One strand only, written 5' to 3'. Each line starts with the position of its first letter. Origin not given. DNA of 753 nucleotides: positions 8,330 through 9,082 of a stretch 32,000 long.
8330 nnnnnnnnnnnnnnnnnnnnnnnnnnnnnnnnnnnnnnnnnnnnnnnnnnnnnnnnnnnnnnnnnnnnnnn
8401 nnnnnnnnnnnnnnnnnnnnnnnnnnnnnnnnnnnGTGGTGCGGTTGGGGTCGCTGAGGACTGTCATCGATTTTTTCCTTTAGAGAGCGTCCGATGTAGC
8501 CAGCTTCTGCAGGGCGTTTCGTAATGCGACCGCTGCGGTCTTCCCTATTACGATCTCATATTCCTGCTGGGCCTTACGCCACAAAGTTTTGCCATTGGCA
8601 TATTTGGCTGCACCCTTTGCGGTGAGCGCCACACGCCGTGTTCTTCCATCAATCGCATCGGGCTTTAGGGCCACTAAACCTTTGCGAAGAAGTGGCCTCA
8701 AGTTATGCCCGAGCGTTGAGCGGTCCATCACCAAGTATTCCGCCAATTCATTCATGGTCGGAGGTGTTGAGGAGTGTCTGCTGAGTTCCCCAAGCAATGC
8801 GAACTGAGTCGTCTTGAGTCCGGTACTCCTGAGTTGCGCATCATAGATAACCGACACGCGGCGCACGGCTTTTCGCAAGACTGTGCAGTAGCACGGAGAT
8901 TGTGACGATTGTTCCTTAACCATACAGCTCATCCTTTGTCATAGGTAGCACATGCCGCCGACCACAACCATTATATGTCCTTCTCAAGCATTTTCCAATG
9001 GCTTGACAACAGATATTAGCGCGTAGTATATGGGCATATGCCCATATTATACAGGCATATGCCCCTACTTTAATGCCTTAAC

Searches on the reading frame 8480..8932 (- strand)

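Call 11: search_protein_families(library=pfam, proteins=[window:8480-8932:-], max_evalue=0.01)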
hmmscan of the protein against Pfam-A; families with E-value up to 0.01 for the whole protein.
window:8480-8932:- (150 aa): 8 families
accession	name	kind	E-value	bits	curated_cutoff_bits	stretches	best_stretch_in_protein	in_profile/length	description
PF12802.13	MarR_2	-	1.7e-09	38.1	27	1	38-97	2-60/61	MarR family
PF13463.12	HTH_27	-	2.8e-06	27.9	22.2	1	40-107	2-68/68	Winged helix DNA-binding domain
PF01047.28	MarR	-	4.9e-05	23.6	24.6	1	41-97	3-57/59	MarR family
PF12840.13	HTH_20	-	0.00024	21.4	27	1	42-88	5-49/51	Helix-turn-helix domain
PF22381.2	Staph_reg_Sar_Rot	-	0.00083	19.8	27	1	34-110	7-81/85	Transcriptional regulator SarA/Rot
PF01726.22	LexA_DNA_bind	-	0.0036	17.5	23.7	0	54-92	22-61/65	LexA DNA binding domain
PF01022.26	HTH_5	-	0.006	16.9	22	0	58-87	16-45/47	Bacterial regulatory protein, arsR family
PF21984.2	DnaD_N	-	0.0092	16.6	27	0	35-90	10-68/101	DnaD N-terminal domain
